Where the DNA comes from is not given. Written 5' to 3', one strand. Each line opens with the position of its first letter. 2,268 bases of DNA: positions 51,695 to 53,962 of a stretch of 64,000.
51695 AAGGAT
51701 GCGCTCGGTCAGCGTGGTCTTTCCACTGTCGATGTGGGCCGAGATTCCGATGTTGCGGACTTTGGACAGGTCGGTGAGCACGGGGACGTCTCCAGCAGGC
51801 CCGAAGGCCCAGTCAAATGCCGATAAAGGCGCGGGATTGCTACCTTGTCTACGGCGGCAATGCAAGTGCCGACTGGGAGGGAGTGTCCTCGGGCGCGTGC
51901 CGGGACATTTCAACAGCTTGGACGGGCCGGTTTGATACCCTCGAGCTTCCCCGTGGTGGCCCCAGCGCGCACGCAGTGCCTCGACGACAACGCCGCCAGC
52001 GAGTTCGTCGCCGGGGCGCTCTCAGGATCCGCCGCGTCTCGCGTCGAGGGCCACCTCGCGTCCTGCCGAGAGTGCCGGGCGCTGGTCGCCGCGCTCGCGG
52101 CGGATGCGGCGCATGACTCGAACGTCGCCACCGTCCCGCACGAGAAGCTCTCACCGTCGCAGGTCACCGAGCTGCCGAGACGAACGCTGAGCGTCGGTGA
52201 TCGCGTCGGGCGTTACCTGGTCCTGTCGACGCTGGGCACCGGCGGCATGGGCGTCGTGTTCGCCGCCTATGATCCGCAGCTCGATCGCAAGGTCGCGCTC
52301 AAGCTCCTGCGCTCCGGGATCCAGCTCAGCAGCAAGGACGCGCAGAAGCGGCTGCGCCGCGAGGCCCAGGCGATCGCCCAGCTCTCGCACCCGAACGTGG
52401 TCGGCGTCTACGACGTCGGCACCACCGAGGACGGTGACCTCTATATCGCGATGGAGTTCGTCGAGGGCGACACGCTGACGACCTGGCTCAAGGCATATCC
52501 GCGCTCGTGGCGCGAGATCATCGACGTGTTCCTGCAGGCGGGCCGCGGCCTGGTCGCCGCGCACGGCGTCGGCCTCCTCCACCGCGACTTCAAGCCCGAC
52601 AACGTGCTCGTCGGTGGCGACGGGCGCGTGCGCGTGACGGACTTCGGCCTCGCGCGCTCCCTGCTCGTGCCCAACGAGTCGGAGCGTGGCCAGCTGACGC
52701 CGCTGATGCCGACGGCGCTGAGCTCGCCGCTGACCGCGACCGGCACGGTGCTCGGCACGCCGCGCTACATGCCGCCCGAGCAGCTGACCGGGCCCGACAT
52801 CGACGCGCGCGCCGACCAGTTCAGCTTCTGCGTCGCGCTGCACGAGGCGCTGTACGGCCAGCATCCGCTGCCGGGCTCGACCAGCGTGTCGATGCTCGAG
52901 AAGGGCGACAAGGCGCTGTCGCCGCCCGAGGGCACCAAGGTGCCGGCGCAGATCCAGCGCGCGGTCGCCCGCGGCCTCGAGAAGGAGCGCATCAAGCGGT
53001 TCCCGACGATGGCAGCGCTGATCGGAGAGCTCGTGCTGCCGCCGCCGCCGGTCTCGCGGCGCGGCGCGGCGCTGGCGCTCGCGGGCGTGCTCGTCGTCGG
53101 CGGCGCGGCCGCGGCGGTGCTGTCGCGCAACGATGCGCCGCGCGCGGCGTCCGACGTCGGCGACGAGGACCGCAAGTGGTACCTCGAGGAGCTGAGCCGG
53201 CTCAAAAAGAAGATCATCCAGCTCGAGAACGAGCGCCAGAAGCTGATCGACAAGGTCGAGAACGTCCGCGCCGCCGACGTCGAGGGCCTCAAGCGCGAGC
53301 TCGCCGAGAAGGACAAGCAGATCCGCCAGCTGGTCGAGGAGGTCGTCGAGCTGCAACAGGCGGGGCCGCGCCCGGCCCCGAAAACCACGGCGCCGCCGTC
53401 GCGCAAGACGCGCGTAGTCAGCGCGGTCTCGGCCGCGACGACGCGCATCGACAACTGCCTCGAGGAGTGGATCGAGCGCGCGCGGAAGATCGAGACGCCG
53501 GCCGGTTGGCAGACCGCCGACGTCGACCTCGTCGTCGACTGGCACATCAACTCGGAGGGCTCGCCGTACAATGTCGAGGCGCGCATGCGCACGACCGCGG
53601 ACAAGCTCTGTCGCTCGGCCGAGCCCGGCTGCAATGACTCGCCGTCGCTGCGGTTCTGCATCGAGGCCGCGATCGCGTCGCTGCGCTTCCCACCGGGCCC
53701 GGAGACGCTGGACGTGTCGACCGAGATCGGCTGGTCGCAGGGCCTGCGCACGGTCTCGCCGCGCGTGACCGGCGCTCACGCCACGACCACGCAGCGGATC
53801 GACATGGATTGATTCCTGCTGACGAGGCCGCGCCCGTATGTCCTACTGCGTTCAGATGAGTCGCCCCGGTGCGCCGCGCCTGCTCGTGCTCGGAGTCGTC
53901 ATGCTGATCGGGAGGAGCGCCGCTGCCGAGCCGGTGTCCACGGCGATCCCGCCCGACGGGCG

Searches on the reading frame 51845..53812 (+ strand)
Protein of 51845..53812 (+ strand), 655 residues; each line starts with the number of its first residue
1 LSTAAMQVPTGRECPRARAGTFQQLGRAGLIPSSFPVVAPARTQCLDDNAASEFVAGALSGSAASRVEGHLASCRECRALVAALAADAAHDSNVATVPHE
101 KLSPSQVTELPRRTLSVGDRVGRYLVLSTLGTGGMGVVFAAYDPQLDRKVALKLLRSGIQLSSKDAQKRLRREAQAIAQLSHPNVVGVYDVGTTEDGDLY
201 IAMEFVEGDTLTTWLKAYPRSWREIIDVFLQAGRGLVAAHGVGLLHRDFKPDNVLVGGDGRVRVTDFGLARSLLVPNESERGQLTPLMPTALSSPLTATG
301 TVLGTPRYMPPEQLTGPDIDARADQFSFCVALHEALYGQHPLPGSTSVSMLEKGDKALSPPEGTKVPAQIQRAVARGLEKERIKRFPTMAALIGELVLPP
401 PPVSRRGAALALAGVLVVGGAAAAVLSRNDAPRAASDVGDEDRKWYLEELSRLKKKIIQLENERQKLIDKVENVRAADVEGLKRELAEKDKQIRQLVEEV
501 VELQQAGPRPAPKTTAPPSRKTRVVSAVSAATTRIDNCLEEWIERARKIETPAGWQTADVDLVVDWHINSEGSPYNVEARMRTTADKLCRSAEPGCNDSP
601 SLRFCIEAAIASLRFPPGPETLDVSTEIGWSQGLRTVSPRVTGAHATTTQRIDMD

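Call 37: search_protein_families(library=pfam, proteins=[window:51845-53812:+], max_evalue=0.001)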
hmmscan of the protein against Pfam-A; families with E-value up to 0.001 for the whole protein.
window:51845-53812:+ (655 aa): 4 families
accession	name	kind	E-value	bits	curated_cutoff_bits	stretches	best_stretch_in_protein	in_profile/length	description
PF00069.31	Pkinase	-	4.2e-38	131.7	31.7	1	126-385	3-251/263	Protein kinase domain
PF07714.23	PK_Tyr_Ser-Thr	-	6.6e-28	98.2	23.1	1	128-394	5-256/258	Protein tyrosine and serine/threonine kinase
PF13490.11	zf-HC2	-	5.1e-06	26.9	22.2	1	52-78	9-35/35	Putative zinc-finger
PF01636.29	APH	-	8.1e-05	22.9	23.2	0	222-271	151-198/239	Phosphotransferase enzyme family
